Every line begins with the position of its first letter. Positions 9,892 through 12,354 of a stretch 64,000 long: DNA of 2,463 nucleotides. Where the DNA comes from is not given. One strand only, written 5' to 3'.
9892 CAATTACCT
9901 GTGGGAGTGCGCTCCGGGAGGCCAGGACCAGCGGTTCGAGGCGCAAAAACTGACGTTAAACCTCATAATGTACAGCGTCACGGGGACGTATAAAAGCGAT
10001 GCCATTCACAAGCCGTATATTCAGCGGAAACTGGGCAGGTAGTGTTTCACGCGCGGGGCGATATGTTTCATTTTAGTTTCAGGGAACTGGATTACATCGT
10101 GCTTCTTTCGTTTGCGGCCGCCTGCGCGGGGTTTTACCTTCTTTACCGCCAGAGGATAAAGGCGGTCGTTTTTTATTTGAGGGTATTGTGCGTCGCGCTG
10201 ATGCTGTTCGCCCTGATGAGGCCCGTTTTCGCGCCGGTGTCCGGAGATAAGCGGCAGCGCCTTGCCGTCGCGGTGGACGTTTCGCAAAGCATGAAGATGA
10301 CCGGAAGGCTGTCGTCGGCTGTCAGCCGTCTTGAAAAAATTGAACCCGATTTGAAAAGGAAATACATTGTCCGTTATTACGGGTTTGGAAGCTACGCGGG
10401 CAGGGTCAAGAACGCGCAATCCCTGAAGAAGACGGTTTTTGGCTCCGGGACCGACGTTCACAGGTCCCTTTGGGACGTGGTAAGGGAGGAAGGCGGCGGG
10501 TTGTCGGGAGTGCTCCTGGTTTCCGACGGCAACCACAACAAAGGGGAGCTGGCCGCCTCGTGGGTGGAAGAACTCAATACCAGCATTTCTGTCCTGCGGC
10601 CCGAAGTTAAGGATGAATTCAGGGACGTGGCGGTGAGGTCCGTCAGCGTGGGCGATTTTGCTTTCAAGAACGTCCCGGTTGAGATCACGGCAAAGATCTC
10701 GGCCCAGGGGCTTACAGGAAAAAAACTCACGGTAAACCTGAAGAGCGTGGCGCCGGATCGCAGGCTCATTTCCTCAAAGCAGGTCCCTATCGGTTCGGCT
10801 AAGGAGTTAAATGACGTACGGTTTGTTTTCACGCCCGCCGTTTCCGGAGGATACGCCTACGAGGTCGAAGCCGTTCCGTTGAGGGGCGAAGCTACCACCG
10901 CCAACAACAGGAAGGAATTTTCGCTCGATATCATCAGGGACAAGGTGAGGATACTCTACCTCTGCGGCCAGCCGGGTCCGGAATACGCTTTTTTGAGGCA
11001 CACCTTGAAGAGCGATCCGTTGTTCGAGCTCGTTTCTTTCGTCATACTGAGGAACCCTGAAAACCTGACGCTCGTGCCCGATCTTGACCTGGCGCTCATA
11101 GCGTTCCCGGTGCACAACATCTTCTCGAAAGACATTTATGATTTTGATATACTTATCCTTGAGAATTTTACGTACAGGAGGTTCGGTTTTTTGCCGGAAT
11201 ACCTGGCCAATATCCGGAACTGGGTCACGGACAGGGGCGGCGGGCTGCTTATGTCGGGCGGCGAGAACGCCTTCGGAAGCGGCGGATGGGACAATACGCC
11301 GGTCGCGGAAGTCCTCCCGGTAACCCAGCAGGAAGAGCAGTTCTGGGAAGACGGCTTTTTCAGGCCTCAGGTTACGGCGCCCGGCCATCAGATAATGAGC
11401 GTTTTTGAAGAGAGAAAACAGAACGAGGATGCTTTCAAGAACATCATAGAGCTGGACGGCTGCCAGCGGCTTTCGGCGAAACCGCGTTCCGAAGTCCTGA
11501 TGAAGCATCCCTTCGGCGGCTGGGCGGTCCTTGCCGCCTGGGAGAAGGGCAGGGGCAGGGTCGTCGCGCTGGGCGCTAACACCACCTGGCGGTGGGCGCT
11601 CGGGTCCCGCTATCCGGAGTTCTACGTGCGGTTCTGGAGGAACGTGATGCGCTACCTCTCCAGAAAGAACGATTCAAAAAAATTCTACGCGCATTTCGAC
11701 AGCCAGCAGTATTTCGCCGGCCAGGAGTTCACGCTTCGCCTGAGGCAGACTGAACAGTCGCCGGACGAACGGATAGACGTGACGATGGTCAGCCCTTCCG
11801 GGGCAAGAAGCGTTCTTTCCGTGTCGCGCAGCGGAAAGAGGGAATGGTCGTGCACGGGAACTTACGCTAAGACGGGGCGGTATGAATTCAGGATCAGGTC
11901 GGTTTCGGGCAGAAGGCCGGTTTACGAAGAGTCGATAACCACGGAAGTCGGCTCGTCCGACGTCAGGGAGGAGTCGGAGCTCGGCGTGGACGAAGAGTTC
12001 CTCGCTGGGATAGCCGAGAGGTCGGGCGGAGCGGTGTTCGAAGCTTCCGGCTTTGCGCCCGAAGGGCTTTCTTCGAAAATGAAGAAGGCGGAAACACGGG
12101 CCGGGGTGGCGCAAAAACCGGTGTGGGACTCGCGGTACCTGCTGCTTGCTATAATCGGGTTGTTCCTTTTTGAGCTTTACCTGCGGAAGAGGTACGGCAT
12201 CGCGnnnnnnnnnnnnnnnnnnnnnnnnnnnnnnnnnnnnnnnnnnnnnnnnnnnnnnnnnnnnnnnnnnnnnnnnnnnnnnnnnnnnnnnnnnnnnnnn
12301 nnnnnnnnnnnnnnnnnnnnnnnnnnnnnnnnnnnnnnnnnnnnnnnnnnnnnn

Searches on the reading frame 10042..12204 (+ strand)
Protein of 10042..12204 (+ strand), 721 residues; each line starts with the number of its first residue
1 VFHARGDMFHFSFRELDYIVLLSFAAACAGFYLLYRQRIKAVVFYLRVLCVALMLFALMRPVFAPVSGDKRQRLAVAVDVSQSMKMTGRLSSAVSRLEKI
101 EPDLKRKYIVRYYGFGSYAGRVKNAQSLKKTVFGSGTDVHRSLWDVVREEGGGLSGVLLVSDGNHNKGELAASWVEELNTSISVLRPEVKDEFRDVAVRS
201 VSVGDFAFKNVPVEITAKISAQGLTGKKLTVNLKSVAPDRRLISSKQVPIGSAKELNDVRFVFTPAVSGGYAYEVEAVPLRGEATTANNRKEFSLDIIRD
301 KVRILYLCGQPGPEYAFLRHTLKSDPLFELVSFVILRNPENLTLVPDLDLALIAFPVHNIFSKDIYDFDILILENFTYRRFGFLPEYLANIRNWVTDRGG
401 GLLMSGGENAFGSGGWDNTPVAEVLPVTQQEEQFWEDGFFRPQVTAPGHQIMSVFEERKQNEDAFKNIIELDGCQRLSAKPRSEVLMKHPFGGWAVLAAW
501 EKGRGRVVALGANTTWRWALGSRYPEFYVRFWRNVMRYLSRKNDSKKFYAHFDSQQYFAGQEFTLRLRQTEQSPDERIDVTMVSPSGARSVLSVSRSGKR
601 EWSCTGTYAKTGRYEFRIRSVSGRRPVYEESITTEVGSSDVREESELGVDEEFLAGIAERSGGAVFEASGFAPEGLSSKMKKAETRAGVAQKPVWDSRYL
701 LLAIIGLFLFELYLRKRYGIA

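Call 15: search_protein_families(library=pfam, proteins=[window:10042-12204:+], max_evalue=0.0001)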
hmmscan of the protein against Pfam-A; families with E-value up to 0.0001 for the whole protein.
window:10042-12204:+ (721 aa): 1 family
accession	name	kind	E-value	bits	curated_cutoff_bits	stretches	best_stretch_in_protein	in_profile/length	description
PF07090.17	GATase1_like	-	2.3e-12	47.4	27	1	370-539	79-245/247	Putative glutamine amidotransferase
